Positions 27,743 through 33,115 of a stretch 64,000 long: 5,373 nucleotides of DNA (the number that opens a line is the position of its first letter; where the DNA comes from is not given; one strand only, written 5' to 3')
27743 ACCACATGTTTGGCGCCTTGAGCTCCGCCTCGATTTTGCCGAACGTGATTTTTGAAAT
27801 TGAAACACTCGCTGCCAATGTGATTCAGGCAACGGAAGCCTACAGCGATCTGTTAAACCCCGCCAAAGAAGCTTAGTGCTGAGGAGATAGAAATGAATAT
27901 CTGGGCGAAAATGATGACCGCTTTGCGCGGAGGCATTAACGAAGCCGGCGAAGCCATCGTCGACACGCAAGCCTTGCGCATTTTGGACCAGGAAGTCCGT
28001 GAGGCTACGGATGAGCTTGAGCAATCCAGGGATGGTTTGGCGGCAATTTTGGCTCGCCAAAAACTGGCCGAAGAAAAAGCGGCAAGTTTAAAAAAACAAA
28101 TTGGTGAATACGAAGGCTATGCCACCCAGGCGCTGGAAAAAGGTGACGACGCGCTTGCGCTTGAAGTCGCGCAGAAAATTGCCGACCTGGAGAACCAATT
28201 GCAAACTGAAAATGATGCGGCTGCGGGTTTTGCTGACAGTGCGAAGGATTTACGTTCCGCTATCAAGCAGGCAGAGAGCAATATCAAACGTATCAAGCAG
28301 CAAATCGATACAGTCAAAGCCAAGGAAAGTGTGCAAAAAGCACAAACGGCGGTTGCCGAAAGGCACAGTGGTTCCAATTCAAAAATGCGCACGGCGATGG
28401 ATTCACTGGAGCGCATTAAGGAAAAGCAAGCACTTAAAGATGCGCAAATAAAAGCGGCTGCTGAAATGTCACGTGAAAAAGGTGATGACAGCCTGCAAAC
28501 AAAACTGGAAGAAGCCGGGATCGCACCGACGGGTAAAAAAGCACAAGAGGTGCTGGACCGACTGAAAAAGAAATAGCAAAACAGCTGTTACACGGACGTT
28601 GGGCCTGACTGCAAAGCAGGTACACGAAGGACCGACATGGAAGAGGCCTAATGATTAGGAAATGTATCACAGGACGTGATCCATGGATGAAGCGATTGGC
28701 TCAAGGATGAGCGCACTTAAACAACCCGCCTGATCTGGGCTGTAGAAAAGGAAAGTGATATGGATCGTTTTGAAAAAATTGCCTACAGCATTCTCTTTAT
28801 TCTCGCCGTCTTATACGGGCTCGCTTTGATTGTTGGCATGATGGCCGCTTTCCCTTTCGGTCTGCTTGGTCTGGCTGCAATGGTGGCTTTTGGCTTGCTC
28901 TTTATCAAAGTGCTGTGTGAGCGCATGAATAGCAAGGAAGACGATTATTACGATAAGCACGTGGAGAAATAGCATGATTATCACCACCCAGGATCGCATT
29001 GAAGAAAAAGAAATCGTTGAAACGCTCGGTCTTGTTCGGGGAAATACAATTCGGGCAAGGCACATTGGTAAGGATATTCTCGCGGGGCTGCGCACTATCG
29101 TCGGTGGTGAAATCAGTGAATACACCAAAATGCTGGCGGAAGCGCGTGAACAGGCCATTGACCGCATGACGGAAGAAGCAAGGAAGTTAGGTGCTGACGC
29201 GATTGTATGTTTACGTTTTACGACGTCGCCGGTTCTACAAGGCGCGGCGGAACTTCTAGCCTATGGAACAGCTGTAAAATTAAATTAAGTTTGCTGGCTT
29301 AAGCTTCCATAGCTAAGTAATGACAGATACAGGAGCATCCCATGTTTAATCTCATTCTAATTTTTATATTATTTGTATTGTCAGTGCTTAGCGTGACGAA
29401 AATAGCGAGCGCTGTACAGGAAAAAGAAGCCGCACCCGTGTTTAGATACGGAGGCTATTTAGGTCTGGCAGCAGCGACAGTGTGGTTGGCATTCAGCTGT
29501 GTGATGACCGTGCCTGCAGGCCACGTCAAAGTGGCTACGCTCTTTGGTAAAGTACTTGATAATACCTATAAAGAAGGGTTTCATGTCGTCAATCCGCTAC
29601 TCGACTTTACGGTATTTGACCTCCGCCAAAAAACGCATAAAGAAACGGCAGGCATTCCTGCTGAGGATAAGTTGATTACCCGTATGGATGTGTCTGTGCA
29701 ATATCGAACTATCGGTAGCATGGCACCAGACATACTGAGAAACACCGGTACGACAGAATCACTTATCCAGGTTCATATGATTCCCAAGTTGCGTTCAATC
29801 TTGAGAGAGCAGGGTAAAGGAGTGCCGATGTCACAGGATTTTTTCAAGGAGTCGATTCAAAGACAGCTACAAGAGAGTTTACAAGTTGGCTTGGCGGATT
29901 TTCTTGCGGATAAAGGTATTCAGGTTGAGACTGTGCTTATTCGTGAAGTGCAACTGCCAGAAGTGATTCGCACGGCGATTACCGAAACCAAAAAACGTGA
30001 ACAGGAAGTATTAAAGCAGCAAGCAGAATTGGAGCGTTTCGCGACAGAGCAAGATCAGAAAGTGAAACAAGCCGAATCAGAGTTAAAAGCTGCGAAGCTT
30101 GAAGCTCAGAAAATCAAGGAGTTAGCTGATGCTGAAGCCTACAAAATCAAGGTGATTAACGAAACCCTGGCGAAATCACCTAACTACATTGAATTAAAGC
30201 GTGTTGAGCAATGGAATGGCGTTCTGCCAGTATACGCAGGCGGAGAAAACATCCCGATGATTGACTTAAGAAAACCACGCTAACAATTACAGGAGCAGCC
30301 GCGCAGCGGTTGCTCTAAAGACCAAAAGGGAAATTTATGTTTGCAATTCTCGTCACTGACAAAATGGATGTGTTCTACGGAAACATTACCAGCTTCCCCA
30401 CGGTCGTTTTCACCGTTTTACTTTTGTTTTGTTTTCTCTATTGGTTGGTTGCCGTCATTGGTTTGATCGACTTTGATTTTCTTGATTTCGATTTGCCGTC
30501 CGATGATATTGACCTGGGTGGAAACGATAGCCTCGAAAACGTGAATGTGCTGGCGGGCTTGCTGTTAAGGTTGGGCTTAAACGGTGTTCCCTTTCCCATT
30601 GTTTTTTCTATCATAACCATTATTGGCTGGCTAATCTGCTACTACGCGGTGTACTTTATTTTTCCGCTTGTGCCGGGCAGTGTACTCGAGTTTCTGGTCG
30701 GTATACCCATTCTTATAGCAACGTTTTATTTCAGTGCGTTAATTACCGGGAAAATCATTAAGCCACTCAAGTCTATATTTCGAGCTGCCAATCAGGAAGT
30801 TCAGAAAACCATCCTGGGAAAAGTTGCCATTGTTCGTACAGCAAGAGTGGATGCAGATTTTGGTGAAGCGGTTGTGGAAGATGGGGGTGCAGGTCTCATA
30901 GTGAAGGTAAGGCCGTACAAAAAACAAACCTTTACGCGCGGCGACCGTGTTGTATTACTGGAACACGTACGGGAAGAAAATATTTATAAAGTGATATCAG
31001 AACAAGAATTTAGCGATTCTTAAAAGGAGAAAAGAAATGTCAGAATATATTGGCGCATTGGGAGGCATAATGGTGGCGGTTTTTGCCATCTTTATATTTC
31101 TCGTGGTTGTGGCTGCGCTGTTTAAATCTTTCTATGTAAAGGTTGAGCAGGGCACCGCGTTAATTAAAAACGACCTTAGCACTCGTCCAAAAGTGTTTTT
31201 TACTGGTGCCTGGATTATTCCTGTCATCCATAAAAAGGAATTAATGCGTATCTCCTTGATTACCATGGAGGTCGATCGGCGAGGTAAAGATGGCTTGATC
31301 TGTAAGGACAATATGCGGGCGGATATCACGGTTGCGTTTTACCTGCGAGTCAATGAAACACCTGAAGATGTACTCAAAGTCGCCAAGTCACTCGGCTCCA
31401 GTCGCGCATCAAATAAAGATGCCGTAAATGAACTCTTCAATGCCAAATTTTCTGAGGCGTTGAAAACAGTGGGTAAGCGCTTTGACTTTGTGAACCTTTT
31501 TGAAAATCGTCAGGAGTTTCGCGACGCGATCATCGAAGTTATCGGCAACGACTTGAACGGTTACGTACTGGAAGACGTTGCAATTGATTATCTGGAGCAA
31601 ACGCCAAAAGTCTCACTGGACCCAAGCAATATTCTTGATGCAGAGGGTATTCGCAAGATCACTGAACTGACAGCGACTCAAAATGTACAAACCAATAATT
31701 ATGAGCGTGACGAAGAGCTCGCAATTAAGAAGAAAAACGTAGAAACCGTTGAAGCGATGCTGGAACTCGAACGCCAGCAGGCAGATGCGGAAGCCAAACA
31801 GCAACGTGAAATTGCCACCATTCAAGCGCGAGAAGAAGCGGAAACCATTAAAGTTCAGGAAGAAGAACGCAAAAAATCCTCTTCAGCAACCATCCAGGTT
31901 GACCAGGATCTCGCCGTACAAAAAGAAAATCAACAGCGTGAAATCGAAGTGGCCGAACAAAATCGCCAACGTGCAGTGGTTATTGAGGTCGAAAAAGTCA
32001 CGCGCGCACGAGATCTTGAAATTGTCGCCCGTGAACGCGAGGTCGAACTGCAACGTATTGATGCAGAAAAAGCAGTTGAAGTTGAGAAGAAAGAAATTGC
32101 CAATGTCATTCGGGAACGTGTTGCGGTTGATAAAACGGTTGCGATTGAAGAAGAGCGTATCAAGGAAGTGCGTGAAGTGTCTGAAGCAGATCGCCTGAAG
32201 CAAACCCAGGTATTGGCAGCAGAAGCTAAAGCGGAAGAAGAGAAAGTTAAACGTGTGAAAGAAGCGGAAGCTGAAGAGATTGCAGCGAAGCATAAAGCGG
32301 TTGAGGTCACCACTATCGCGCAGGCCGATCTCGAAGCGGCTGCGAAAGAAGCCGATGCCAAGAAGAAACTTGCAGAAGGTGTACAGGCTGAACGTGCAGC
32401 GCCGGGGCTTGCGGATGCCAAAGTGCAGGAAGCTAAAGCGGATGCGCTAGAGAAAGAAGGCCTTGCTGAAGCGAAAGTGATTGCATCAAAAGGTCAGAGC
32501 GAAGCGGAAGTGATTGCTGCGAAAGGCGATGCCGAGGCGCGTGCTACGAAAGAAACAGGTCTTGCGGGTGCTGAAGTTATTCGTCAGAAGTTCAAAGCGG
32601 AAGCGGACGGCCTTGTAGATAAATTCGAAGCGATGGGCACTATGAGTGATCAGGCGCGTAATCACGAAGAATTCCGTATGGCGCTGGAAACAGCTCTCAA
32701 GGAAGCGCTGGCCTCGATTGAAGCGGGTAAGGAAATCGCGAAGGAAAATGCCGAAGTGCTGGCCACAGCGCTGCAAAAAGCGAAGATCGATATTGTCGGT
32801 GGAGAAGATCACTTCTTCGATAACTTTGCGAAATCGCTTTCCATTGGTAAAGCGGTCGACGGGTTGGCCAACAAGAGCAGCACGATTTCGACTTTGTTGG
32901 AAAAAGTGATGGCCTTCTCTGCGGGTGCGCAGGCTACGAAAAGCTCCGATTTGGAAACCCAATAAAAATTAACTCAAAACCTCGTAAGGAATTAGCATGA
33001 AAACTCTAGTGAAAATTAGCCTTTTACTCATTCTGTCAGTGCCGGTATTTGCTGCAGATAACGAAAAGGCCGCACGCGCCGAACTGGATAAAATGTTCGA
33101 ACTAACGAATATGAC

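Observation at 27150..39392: About 12-kb co-directional membrane-scaffold locus ending in a giant AAA ATPase and a rhomboid protease: candidate uncharacterised membrane-remodelling system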

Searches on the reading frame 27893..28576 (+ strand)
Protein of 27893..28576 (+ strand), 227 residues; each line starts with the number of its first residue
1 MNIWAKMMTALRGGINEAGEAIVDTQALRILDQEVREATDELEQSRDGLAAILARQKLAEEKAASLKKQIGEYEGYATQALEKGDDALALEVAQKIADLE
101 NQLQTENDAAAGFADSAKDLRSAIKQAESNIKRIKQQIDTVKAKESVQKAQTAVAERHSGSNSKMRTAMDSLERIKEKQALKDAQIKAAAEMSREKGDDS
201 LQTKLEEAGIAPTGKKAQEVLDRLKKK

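Call 3: search_protein_families(library=pfam, proteins=[window:27893-28576:+], max_evalue=0.01)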
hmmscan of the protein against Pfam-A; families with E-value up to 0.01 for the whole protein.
window:27893-28576:+ (227 aa): 2 families
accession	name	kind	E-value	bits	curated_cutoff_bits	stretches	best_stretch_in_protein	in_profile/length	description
PF04012.17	PspA_IM30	-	6.1e-45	154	33.9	1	2-226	1-216/220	PspA/IM30 family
PF16498.10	SWIRM-assoc_3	-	0.0088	16.7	27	1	167-218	12-65/67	SWIRM-associated domain at the C-terminal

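Call 4: search_protein_families(library=ncbifam, proteins=[window:27893-28576:+], max_evalue=0.01)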
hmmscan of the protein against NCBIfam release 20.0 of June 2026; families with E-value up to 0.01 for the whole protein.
window:27893-28576:+ (227 aa): 1 family
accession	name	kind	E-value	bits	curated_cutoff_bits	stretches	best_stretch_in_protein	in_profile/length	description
TIGR02168.1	SMC_prok_B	equivalog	0.0012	16.7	567.35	1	28-206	304-878/1181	chromosome segregation protein SMC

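Call 17: search_protein_families(library=padloc, proteins=[window:27893-28576:+], max_evalue=0.001)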
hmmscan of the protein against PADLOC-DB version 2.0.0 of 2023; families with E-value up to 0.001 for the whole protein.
window:27893-28576:+ (227 aa): 2 families
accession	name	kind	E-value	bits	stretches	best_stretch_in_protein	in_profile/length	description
PDLC03865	LmuB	-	0.00016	18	1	27-207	574-744/1007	-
PDLC02740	PbeC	-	0.00035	17.5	1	33-227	316-503/648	PbeC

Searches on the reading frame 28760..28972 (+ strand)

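Call 3: search_protein_families(library=pfam, proteins=[window:28760-28972:+], max_evalue=0.01)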
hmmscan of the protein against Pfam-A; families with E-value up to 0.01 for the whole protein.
window:28760-28972:+ (70 aa): 1 family
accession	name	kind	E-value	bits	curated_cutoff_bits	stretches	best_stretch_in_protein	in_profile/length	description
PF14110.11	DUF4282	-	0.0063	17.5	27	1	6-52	14-67/86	Domain of unknown function (DUF4282)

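Call 4: search_protein_families(library=ncbifam, proteins=[window:28760-28972:+], max_evalue=0.01)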
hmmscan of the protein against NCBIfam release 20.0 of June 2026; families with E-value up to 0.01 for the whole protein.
window:28760-28972:+ (70 aa): 0 families

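Call 11: search_protein_families(library=pfam, proteins=[window:28760-28972:+], max_evalue=5)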
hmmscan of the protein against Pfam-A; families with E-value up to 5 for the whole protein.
window:28760-28972:+ (70 aa): 5 families
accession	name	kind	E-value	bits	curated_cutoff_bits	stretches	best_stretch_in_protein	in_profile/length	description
PF14110.11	DUF4282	-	0.0063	17.5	27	1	6-52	14-67/86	Domain of unknown function (DUF4282)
PF18949.5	DUF5693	-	0.045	12.7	29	1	8-60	341-393/609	Family of unknown function (DUF5693)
PF20990.2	DUF2207_C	-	0.074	13.2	33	1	10-58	143-194/247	Predicted membrane protein (DUF2207) C-terminal domain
PF09531.15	Ndc1_Nup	-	0.23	10.6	29.8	1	4-53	7-57/607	Nucleoporin protein Ndc1-Nup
PF11239.13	DUF3040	-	0.54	11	24.7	1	10-45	45-82/84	Protein of unknown function (DUF3040)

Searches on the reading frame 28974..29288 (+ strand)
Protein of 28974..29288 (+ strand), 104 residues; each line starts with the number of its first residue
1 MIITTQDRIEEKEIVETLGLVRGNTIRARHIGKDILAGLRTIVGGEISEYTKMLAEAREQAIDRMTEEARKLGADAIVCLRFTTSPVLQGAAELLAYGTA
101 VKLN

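Call 3: search_protein_families(library=pfam, proteins=[window:28974-29288:+], max_evalue=0.01)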
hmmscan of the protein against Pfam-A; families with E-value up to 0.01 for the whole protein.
window:28974-29288:+ (104 aa): 1 family
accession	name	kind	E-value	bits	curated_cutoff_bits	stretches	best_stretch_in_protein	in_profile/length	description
PF01906.23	YbjQ_1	-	6.3e-40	136.4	23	1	1-103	1-103/103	Putative heavy-metal-binding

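Call 4: search_protein_families(library=ncbifam, proteins=[window:28974-29288:+], max_evalue=0.01)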
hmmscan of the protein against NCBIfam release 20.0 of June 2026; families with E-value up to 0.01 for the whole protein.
window:28974-29288:+ (104 aa): 6 families
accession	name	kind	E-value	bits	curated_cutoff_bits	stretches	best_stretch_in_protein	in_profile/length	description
NF002989.0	PRK03732.1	equivalog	1.6e-33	115.3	181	1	2-102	9-109/114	hypothetical protein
NF002776.0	PRK02877.1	equivalog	5e-19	68.4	160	1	1-103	1-105/107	hypothetical protein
NF009496.0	PRK12856.1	subfamily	1.2e-17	64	177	1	1-102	1-102/103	hypothetical protein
NF002224.0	PRK01119.1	equivalog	5.8e-16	58.5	169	1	1-101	1-103/110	putative heavy metal-binding protein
NF009495.0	PRK12855.1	subfamily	2.1e-15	56.9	180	1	1-102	1-102/103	hypothetical protein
TIGR03884.1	sel_bind_Methan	equivalog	0.0079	16.6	44.65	0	59-102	28-66/74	selenium-binding protein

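Call 17: search_protein_families(library=padloc, proteins=[window:28974-29288:+], max_evalue=0.001)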
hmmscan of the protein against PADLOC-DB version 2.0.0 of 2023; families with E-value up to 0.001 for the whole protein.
window:28974-29288:+ (104 aa): 0 families

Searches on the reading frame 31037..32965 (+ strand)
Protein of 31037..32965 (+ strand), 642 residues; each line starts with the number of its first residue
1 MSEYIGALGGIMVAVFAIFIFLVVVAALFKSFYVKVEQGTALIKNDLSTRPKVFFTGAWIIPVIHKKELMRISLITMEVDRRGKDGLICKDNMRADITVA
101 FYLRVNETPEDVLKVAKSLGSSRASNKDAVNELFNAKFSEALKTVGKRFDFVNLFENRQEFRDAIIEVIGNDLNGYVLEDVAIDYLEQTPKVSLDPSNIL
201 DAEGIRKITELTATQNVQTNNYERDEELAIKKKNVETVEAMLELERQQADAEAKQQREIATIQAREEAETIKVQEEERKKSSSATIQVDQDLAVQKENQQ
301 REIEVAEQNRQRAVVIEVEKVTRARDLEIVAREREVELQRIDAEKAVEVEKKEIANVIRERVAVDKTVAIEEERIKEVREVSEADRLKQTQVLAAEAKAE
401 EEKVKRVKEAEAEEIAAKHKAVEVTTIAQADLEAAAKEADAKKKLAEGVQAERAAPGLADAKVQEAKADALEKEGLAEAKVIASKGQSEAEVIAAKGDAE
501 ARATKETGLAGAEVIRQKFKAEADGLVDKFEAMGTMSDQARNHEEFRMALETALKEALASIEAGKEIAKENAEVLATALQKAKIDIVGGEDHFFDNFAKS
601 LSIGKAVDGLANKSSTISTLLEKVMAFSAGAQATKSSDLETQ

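Call 3: search_protein_families(library=pfam, proteins=[window:31037-32965:+], max_evalue=0.01)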
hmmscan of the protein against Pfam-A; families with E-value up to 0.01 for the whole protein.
window:31037-32965:+ (642 aa): 0 families

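Call 4: search_protein_families(library=ncbifam, proteins=[window:31037-32965:+], max_evalue=0.01)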
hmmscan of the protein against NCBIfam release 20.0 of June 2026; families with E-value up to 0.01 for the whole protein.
window:31037-32965:+ (642 aa): 0 families

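Call 11: search_protein_families(library=pfam, proteins=[window:31037-32965:+], max_evalue=5)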
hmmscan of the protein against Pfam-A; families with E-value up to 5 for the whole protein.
window:31037-32965:+ (642 aa): 0 families

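Call 17: search_protein_families(library=padloc, proteins=[window:31037-32965:+], max_evalue=0.001)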
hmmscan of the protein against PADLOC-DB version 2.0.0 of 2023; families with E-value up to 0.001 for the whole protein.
window:31037-32965:+ (642 aa): 0 families

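Call 18: search_solved_structures(query=window:31037-32965:+, max_evalue=1)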
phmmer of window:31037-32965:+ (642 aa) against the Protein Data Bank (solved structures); distinct sequences matched with E-value up to 1: 0.

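Call 31: find_homologous_proteins(query=window:31037-32965:+, max_evalue=0.001)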
Query window:31037-32965:+ (642 aa): 8000 proteins with E <= 0.001 among 8000 candidates; the best 120 are listed.
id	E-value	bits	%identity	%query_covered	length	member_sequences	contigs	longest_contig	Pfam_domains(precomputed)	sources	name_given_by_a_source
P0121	0.0e+0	1289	100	100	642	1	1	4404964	-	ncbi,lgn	-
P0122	0.0e+0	1201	93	100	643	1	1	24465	-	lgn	-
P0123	0.0e+0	1095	86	100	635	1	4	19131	-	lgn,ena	-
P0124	0.0e+0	1077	84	99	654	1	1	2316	-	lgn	-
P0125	0.0e+0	1074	82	100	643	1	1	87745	-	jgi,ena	-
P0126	0.0e+0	1064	84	96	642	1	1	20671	-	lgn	-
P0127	0.0e+0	1064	81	100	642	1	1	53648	-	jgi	-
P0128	0.0e+0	1061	81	100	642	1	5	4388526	-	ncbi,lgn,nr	ncbi:putative membrane protein YqiK [Alteromonadaceae bacterium 2753L.S.0a.02]|nr:putative membrane 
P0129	0.0e+0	1059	82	99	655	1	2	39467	-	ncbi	-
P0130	0.0e+0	1059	82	99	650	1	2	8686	-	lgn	-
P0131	0.0e+0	1058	82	99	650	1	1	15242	-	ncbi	-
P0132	0.0e+0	1058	83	96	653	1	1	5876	-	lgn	-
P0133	0.0e+0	1058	82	99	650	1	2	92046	-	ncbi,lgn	-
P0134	0.0e+0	1057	81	98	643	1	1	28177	-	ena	-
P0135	0.0e+0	1057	81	98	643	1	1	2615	-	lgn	-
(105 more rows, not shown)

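Call 44: predict_structure(alignment_id=A1)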
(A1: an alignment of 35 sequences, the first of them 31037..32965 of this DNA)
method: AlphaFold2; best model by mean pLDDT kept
length: 642 residues; sequences in the alignment: 35
mean_pLDDT: 54.5   pTM: 0.21
mean pLDDT of the five models: 54.5, 53.5, 52.1, 51.7, 51.0
residues with pLDDT >= 90: 0; 70-90: 101; 50-70: 292; < 50: 249
segments of 3 or more residues with pLDDT < 50: 30-139, 151-155, 168-208, 360-370, 452-455, 578-580, 582-590, 592-624, 627-642
pLDDT, mean of each block of 10 residues (from residue 1): 70 82 70 34 35 32 26 24 28 28 34 41 40 48 51 49 51 36 38 37 46 52 55 55 68 74 67 57 55 71 75 75 73 73 71 56 44 51 61 66 67 65 64 67 57 48 65 67 65 66 66 67 65 66 67 60 56 50 42 47 37 45 49 44 36
secondary structure, 60 per line:
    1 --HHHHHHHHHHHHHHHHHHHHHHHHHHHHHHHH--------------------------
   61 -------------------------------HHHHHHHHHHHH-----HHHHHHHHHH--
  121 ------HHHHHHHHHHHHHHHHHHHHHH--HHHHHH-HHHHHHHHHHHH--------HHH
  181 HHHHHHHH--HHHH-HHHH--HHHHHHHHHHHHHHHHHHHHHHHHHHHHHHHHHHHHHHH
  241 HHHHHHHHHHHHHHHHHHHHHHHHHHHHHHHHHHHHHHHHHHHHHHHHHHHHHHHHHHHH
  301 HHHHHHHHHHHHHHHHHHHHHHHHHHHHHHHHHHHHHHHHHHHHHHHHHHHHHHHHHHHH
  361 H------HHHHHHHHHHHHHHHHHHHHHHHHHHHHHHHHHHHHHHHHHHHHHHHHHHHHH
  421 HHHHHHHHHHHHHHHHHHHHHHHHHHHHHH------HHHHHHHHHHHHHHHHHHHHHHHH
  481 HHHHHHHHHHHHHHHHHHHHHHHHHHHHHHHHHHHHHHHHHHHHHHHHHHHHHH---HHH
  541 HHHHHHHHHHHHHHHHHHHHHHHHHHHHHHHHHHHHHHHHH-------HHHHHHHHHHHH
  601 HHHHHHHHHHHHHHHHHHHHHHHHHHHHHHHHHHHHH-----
elements in order (helices of 4 or more, strands of 3 or more residues): H3-34 H92-103 H109-118 H127-148 H151-156 H158-169 H178-188 H191-194 H196-199 H202-361 H368-450 H457-534 H538-581 H589-637

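Call 67: find_encoding_contigs(protein=P0122, flank=10000, max_places=1)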
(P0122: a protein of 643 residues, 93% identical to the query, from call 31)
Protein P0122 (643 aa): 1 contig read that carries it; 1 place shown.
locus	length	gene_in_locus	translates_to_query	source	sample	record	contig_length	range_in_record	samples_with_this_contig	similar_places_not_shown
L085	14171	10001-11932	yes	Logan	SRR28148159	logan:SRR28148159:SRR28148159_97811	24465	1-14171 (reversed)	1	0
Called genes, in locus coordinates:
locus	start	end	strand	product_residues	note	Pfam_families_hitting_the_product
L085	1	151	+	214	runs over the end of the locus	PF04203:Sortase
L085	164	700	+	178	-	-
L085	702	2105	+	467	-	PF03544:TonB_C, PF08238:Sel1 (weak)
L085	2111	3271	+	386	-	PF05958:tRNA_U5-meth_tr, PF03602:Cons_hypoth95 (weak)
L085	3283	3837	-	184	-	-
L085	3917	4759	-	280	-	PF00756:Esterase, PF01738:DLH (faint), PF12146:Hydrolase_4 (faint)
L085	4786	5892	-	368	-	PF08240:ADH_N, PF00107:ADH_zinc_N, PF13602:ADH_zinc_N_2 (weak)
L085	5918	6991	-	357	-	PF00762:Ferrochelatase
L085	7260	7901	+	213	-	PF09938:DUF2170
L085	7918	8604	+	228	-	PF04012:PspA_IM30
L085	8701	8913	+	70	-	-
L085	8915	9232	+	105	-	PF01906:YbjQ_1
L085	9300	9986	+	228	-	-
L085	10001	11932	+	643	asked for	-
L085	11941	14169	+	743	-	?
